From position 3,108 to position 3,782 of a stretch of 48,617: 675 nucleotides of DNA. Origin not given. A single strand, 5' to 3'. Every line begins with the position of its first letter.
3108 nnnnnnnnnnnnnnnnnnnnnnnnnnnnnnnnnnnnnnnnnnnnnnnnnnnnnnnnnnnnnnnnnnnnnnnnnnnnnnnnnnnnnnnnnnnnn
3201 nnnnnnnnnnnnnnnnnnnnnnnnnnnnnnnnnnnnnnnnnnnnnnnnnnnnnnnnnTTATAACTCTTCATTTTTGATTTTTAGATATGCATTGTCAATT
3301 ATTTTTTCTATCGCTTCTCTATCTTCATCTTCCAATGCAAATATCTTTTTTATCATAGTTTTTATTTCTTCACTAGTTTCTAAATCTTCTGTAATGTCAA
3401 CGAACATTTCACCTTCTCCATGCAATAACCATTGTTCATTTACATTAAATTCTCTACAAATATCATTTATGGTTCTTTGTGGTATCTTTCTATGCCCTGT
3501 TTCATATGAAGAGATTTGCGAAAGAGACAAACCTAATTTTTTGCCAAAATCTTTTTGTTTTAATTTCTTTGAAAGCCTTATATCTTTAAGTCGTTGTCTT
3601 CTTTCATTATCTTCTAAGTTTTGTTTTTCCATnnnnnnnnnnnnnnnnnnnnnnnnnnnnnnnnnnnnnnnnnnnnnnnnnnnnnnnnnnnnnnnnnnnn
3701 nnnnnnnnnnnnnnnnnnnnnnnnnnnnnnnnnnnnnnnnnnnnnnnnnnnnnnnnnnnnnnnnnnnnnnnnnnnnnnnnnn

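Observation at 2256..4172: Two tandem CI/Cro-type switches (paralogous XRE repressors, each with divergent small genes) carrying different operator words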

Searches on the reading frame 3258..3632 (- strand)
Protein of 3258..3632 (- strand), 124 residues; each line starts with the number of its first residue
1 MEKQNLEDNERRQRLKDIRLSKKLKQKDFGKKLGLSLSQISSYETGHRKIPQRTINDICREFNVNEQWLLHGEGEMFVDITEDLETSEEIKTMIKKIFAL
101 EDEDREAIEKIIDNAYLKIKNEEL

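Call 20: search_dna_similar(query=window:3258-3632:-, collection=plasmids, mode=protein, max_rows=40)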
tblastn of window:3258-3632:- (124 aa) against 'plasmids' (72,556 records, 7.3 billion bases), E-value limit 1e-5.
Records with a match: 41; places in all: 44; records where one place covers at least 80% of the query: 15.
Best place of each record, by identity: >=99% 3; <60% 38.
By first word of the organism name: Clostridioides 18; Clostridium 18; Paraclostridium 2; Eubacterium 1; Clostridiaceae 1; Sarcina 1.
By predicted mobility (MOB-suite, as given by PLSDB): non-mobilizable 39; mobilizable 2.
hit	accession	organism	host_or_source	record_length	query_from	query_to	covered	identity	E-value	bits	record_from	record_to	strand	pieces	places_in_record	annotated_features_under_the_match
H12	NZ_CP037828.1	Clostridioides difficile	Homo sapiens,feces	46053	1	124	100%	100.0%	2e-62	211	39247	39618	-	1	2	helix-turn-helix transcriptional regulator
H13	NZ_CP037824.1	Clostridioides difficile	Homo sapiens,feces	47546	1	124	100%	99.2%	1e-61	209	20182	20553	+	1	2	helix-turn-helix transcriptional regulator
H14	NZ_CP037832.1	Clostridioides difficile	Homo sapiens,feces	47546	1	124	100%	99.2%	1e-61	209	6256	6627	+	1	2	helix-turn-helix transcriptional regulator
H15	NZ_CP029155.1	Clostridioides difficile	single cell,intestine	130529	13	103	73%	49.5%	8e-14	73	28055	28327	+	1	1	helix-turn-helix transcriptional regulator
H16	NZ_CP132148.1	Clostridioides difficile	Homo sapiens,whole organism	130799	13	103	73%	49.5%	8e-14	73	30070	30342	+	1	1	helix-turn-helix transcriptional regulator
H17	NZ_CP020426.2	Clostridioides difficile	ATCC strain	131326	13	103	73%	49.5%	8e-14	73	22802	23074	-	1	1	helix-turn-helix transcriptional regulator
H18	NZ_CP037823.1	Clostridioides difficile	Homo sapiens,feces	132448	13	103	73%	49.5%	8e-14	73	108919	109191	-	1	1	helix-turn-helix transcriptional regulator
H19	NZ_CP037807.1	Clostridioides difficile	Homo sapiens,feces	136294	13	103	73%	49.5%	8e-14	73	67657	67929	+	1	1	helix-turn-helix transcriptional regulator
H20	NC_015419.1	Clostridium botulinum BKT015925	-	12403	13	115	83%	43.7%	1e-13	72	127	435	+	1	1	helix-turn-helix transcriptional regulator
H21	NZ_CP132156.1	Eubacterium callanderi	whole organism,sewage sludge digestor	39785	7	117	90%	39.3%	2e-8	58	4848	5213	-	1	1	helix-turn-helix transcriptional regulator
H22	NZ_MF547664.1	Clostridioides difficile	hospital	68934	7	120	92%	38.3%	1e-9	61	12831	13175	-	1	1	helix-turn-helix domain-containing protein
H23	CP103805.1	Clostridioides difficile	Soil,soil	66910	14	108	77%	45.8%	1e-12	70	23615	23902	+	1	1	helix-turn-helix domain-containing protein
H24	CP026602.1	Clostridiaceae bacterium 14S0207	Bos taurus,whole organsim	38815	8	112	85%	39.7%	2e-10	64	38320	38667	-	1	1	XRE family transcriptional regulator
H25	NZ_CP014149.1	Paraclostridium sordellii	Microbial isolate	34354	13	110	79%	41.2%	2e-10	63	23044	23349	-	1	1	helix-turn-helix transcriptional regulator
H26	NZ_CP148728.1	Clostridium perfringens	-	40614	13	122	89%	36.4%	3e-6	52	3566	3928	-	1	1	helix-turn-helix transcriptional regulator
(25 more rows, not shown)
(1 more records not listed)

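Call 21: search_dna_similar(query=window:3258-3632:-, collection=phages, mode=protein, max_rows=30)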
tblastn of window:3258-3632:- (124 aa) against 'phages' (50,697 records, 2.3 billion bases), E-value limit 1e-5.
Records with a match: 29; places in all: 29; records where one place covers at least 80% of the query: 12.
Best place of each record, by identity: 60-80% 3; <60% 26.
By first word of the organism name: Clostridium 16; Bacteriophage 6; Clostridioides 5; Peptoclostridium 1; Blautia 1.
By host as written in the record: - 10; Clostridium difficile 7; Clostridium perfringens 3; Clostridium perfringens SM101 2; Clostridioides difficile Semix9 1; Clostridioides difficile 1; Peptoclostridium difficile strain DSM1296 1; Clostridioides difficile CD08011 1; and 3 more.
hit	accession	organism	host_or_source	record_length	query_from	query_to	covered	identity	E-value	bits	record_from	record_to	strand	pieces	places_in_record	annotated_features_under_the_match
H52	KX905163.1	Clostridioides phage phiSemix9P1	Clostridioides difficile Semix9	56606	1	124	100%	76.6%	1e-47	168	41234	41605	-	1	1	y4mF family transcriptional regulator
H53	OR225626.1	Clostridium phage LPCPA58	-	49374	10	115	85%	45.8%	4e-13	70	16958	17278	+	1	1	hypothetical protein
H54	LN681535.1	Clostridium phage phiCD111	Clostridium difficile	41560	12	121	89%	43.0%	2e-11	65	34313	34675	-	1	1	DNA-binding helix-turn-helix protein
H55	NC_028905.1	Clostridium phage phiCD111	Clostridium difficile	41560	12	121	89%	43.0%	2e-11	65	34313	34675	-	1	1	transcriptional regulator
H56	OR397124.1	Clostridioides phage AR1086-1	Clostridioides difficile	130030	13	103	73%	49.5%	3e-14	73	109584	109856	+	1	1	hypothetical protein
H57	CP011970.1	Peptoclostridium phage phiCDIF1296T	Peptoclostridium difficile strain ...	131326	13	103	73%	49.5%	3e-14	73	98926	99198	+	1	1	putative transcriptional regulator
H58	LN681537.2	Clostridium phage phiCD211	Clostridium difficile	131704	13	103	73%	49.5%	3e-14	73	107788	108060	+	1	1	Transcriptional regulator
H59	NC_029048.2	Clostridium phage phiCD211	Clostridium difficile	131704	13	103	73%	49.5%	3e-14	73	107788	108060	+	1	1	helix-turn-helix domain-containing protein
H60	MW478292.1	Clostridium phage vB_CpeS-1181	Clostridium perfringens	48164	14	123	89%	40.9%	5e-14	72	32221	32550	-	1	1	repressor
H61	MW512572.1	Clostridioides phage phiCD08011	Clostridioides difficile CD08011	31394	4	114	90%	39.3%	1e-10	62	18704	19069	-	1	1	cI-like repressor protein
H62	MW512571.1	Clostridioides phage CD2301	Clostridioides difficile CD2301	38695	4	114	90%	39.3%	1e-10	62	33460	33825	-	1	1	putative cI-like repressor protein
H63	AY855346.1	Clostridium phage phi CD119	-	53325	3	123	98%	34.3%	3e-8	56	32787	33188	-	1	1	repR: RepR; putative repressor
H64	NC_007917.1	Clostridium phage phi CD119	Clostridium difficile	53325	3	123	98%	34.3%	3e-8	56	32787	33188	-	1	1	repR: DNA binding protein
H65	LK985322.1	Clostridium phage phiCDHM19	-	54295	3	123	98%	34.3%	3e-8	56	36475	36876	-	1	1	phiCDHM19_gp50: putative repressor protein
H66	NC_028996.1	Clostridium phage phiCDHM19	-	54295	3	123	98%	34.3%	3e-8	56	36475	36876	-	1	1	phiCDHM19_gp50: DNA binding protein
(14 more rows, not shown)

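Call 24: search_protein_families(library=pfam, max_evalue=0.1, proteins=[window:3258-3632:-])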
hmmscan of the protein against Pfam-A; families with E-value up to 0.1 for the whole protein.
window:3258-3632:- (124 aa): 6 families
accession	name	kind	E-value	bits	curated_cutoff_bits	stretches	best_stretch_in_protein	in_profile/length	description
PF12844.13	HTH_19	-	1e-13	51.4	30.2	1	13-75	2-64/64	Helix-turn-helix domain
PF01381.28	HTH_3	-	5.7e-13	49.1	23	1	15-69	1-55/55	Helix-turn-helix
PF13560.12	HTH_31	-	1.4e-06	28.9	27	1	13-60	4-52/64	Helix-turn-helix domain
PF22495.2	HTH_92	-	2.2e-05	24.1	27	1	17-52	2-36/45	RsaL-like HTH domain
PF13443.12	HTH_26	-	0.00013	22.6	22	1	14-65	1-53/63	Cro/C1-type HTH DNA-binding domain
PF22622.2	MFE-2_hydrat-2_N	-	0.025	14.8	27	1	54-108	52-103/130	MFE-2 hydratase 2 N-terminal domain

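Call 25: search_protein_families(library=phrogs, max_evalue=0.01, proteins=[window:3258-3632:-])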
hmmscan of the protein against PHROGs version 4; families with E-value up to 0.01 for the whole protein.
window:3258-3632:- (124 aa): 19 families
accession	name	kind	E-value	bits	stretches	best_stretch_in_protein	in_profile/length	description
phrog_8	-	transcription regulation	6.8e-23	82.7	1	9-114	163-258/346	transcriptional regulator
phrog_2967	-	transcription regulation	9.8e-17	62.2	1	6-112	6-118/225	transcriptional regulator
phrog_4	-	transcription regulation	3.1e-15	57.1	1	7-88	133-205/400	transcriptional repressor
phrog_2328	-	transcription regulation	3e-10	41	1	11-76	16-81/128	transcriptional repressor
phrog_3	-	transcription regulation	3.6e-09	37.9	1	9-104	87-174/430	transcriptional repressor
phrog_147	-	transcription regulation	2.3e-08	35.3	1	12-73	6-70/100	transcriptional regulator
phrog_2439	-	transcription regulation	4.2e-08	33.5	1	12-75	9-71/367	transcriptional regulator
phrog_9710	-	unknown function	6.8e-07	30.3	1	26-84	30-90/95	-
phrog_1373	-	transcription regulation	9.3e-07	30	1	13-101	66-153/166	transcriptional regulator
phrog_1124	-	transcription regulation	5.1e-06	27.2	1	13-64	11-61/177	transcriptional regulator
phrog_3037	-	transcription regulation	8e-06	26.8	1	12-113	19-124/189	transcriptional repressor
phrog_2104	-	unknown function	1.2e-05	26.5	1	12-49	41-78/103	-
phrog_34939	-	unknown function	0.00016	22.4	1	9-70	8-70/280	-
phrog_6378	-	unknown function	0.0008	20.5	1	12-98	10-96/131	-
phrog_1337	-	DNA, RNA and nucleotide metabolism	0.0026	18.1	1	6-121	10-122/316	DNA binding protein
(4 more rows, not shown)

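Call 27: get_annotated_region(hit=H52, flank=4000)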
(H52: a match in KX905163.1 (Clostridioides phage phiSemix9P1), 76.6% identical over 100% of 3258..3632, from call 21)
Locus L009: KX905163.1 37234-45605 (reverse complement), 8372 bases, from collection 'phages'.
description: Clostridioides phage phiSemix9P1, complete genome.
organism: Clostridioides phage phiSemix9P1 (NCBI taxid 1971232)
taxonomy: Viruses; Duplodnaviria; Heunggongvirae; Uroviricota; Caudoviricetes
host: Clostridioides difficile Semix9; source: soil; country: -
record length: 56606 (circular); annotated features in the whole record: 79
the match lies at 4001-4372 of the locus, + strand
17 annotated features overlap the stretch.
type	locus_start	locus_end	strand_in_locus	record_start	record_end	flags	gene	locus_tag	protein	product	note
CDS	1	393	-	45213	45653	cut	-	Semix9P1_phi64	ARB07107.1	putative sigma factor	-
CDS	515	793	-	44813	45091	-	-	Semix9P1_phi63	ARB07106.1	hypothetical protein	-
CDS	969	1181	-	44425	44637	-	-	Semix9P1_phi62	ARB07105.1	hypothetical protein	-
CDS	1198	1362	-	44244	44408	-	-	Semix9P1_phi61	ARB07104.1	hypothetical protein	-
CDS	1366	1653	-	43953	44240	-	-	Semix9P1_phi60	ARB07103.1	hypothetical protein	-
CDS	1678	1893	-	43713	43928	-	-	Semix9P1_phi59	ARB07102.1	hypothetical protein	-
CDS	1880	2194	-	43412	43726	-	-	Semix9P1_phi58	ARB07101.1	hypothetical protein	-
CDS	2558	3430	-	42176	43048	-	-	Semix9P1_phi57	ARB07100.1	regulatory protein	Conserved phage C-terminus (Phg_2220_C)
CDS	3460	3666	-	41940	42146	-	-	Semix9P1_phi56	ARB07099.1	hypothetical protein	-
CDS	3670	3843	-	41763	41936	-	-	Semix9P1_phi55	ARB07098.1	hypothetical protein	-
CDS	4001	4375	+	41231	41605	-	-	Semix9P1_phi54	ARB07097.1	y4mF family transcriptional regulator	transcriptional regulator, y4mF family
CDS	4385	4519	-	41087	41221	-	-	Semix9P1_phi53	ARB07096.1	hypothetical protein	-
repeat_region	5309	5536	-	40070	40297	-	-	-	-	CRISPR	-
CDS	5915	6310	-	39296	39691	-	-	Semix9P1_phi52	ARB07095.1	hypothetical protein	-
CDS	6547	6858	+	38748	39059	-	-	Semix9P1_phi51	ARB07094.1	hypothetical protein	-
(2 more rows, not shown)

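Call 36: find_encoding_contigs(protein=window:3258-3632:-, flank=4000, max_places=10)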
Protein window:3258-3632:- (124 aa): 26 contigs read that carry it; 10 places shown.
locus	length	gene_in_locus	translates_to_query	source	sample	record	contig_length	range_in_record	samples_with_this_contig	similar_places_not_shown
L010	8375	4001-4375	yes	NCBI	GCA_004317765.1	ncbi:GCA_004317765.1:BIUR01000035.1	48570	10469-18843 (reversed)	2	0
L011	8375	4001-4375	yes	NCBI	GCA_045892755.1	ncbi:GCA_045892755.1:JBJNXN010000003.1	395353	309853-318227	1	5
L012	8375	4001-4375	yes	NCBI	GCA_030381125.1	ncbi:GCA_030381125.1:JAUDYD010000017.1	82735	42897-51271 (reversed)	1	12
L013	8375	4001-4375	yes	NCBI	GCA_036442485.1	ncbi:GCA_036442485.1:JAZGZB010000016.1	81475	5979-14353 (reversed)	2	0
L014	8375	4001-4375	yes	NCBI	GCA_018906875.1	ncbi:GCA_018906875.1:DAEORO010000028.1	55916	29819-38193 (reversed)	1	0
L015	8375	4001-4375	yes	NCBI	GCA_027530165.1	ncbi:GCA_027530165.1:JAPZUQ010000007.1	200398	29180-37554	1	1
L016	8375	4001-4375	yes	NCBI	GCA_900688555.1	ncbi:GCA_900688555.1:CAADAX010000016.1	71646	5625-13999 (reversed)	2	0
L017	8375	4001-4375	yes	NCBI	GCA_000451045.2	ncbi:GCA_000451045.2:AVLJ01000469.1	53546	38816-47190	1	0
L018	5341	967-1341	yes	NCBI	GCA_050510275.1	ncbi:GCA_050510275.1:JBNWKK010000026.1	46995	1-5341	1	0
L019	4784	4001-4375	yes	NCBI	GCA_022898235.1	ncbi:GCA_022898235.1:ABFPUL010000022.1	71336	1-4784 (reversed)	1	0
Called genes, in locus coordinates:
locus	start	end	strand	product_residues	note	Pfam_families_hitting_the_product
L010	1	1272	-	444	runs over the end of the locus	PF00772:DnaB, PF13481:AAA_25, PF03796:DnaB_C, PF06745:ATPase, PF13401:AAA_22 (faint)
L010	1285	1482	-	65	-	-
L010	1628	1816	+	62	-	-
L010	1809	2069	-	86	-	-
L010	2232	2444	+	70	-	-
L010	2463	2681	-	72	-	-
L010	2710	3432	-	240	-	PF13730:HTH_36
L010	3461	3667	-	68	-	-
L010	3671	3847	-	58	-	-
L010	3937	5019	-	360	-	PF13730:HTH_36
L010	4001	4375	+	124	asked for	PF13560:HTH_31 (weak), PF01381:HTH_3, PF12844:HTH_19, PF22495:HTH_92 (faint)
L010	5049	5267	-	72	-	-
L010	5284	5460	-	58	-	-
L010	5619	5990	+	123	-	PF12844:HTH_19, PF01381:HTH_3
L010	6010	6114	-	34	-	-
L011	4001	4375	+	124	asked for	PF13560:HTH_31 (weak), PF01381:HTH_3, PF12844:HTH_19, PF22495:HTH_92 (faint)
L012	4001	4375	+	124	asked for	PF13560:HTH_31 (weak), PF01381:HTH_3, PF12844:HTH_19, PF22495:HTH_92 (faint)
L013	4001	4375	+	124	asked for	PF13560:HTH_31 (weak), PF01381:HTH_3, PF12844:HTH_19, PF22495:HTH_92 (faint)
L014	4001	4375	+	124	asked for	PF13560:HTH_31 (weak), PF01381:HTH_3, PF12844:HTH_19, PF22495:HTH_92 (faint)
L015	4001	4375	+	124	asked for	PF13560:HTH_31 (weak), PF01381:HTH_3, PF12844:HTH_19, PF22495:HTH_92 (faint)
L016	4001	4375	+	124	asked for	PF13560:HTH_31 (weak), PF01381:HTH_3, PF12844:HTH_19, PF22495:HTH_92 (faint)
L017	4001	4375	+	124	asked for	PF13560:HTH_31 (weak), PF01381:HTH_3, PF12844:HTH_19, PF22495:HTH_92 (faint)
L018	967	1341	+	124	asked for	PF13560:HTH_31 (weak), PF01381:HTH_3, PF12844:HTH_19, PF22495:HTH_92 (faint)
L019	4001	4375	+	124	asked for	PF13560:HTH_31 (weak), PF01381:HTH_3, PF12844:HTH_19, PF22495:HTH_92 (faint)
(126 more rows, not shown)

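Call 49: search_solved_structures(query=window:3258-3629:-, max_evalue=0.001, show_alignments=1)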
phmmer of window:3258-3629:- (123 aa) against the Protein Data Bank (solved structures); distinct sequences matched with E-value up to 0.001: 3.
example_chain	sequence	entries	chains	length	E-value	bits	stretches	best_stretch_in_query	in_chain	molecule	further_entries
2p5t_A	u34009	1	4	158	1.5e-05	28.6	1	13-90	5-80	Putative transcriptional regulator PezA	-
9sf2_A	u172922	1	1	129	3e-05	27.6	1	9-88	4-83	Transcriptional regulator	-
9iaq_A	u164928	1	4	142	8.9e-05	26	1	5-82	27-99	HTH cro/C1-type domain-containing protein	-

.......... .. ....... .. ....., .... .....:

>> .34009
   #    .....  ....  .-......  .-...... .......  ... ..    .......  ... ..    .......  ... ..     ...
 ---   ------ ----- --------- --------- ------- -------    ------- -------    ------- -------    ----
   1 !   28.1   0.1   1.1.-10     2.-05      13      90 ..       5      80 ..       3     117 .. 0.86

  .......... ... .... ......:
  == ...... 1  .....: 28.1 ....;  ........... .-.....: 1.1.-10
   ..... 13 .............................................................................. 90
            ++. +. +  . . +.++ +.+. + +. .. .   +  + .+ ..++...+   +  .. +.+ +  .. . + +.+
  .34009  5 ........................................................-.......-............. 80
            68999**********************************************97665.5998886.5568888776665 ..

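Call 62: find_related_loci(query=window:3258-3629:-, collection=viral_contigs, flank=3500)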
Query window:3258-3629:- (123 aa) in viral_contigs; peptide patterns used: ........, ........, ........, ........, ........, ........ (x = any residue, [..] = any of these).
59 stretches matched a pattern; 35 encode a relative of the query (tblastn E <= 1e-3); 35 distinct loci.
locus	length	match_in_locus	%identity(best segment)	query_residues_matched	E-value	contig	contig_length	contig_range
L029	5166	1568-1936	100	1-123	1e-78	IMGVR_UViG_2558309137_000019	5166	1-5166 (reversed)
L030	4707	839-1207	100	1-123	1e-78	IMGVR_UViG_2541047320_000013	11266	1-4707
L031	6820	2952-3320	99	1-123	5e-78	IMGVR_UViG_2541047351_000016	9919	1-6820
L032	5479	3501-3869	99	1-123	5e-78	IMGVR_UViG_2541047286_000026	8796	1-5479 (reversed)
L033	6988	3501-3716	51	6-77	2e-20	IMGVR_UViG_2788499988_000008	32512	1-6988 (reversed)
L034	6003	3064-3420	35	12-116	7e-19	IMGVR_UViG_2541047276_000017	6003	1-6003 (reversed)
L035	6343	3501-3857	35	12-116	7e-19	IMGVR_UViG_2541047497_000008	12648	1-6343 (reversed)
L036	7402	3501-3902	36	2-122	1e-18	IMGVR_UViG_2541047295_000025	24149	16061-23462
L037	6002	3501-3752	38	12-95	1e-18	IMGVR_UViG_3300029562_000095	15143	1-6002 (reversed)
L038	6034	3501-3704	46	12-79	2e-17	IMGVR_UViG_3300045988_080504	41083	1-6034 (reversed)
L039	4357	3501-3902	34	2-122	5e-17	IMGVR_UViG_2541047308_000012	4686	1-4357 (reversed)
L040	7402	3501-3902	34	2-122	5e-17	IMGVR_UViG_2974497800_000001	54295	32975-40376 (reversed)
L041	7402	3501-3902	34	2-122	7e-17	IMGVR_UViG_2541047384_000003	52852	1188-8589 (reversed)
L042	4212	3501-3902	34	2-122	5e-17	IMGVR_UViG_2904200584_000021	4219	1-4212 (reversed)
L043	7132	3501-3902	34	2-122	5e-17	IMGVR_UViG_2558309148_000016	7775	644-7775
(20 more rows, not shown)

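Call 73: find_homologous_proteins(query=window:3258-3629:-, max_evalue=1e-10)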
Query window:3258-3629:- (123 aa): 527 proteins with E <= 1e-10 among 892 candidates; the best 120 are listed.
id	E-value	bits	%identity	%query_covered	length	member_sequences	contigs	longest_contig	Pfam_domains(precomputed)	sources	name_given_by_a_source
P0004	2.5e-70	252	98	100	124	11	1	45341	PF12844.14,PF01381.29,PF13560.13,PF13443.13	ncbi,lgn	ncbi:helix-turn-helix transcriptional regulator [Clostridioides difficile]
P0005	3.2e-54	200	77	100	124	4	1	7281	PF12844.14,PF01381.29,PF13560.13,PF13443.13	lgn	-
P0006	5.1e-49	183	93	79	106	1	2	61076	PF12844.14,PF01381.29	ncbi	-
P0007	5.4e-19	86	53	72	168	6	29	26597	PF12844.14,PF01381.29,PF13560.13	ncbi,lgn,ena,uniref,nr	ncbi:helix-turn-helix domain-containing protein [Turicibacter sanguinis]|uniref:helix-turn-helix dom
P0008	7.6e-19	86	52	71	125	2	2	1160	PF12844.14,PF01381.29,PF13560.13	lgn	-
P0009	8.6e-19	86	54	62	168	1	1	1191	PF12844.14,PF01381.29,PF13560.13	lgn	-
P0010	5.8e-18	83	45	83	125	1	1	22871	PF12844.14,PF01381.29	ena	-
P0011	7.0e-18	83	56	55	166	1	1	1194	PF12844.14,PF01381.29,PF13560.13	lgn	-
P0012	8.0e-17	79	40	90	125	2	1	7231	PF12844.14,PF01381.29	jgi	-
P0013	8.3e-17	79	60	54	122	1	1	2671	PF12844.14,PF01381.29,PF13560.13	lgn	-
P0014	8.6e-17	79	60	54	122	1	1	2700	PF12844.14,PF01381.29,PF13560.13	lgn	-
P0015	9.8e-17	79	58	54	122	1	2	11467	PF12844.14,PF01381.29,PF13560.13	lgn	-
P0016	2.0e-16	78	60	57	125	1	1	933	PF12844.14,PF01381.29,PF13560.13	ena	-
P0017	2.1e-16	78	41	89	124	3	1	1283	PF12844.14,PF01381.29,PF13560.13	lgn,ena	-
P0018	7.3e-16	76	43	83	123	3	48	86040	PF12844.14,PF01381.29,PF13560.13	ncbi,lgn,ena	-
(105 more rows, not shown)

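Call 74: find_encoding_contigs(protein=P0004, flank=3500, max_places=6)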
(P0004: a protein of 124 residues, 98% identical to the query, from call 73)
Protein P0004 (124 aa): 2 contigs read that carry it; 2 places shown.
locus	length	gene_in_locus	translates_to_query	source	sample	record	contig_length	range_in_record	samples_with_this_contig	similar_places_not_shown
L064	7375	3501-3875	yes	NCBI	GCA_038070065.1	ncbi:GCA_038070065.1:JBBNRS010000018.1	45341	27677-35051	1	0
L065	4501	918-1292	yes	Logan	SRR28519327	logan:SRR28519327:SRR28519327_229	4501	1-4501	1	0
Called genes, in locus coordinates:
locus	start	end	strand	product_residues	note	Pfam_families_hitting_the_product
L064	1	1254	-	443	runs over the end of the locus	PF00772:DnaB, PF13481:AAA_25, PF03796:DnaB_C, PF06745:ATPase, PF13401:AAA_22 (weak)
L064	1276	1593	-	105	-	-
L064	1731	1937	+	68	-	-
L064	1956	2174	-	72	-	-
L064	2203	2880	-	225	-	PF13730:HTH_36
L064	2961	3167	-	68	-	-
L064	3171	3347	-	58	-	-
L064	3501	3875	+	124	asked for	PF13560:HTH_31 (weak), PF01381:HTH_3, PF12844:HTH_19, PF13443:HTH_26 (faint)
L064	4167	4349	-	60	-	-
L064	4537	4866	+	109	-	PF12844:HTH_19, PF13560:HTH_31 (weak), PF01381:HTH_3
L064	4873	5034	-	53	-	-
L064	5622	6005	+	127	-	PF03965:Penicillinase_R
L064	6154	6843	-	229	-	PF08279:HTH_11 (weak), PF13730:HTH_36 (faint)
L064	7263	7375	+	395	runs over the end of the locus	PF01051:Rep3_N, PF21205:Rep3_C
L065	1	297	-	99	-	?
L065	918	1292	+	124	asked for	PF13560:HTH_31 (weak), PF01381:HTH_3, PF12844:HTH_19, PF13443:HTH_26 (faint)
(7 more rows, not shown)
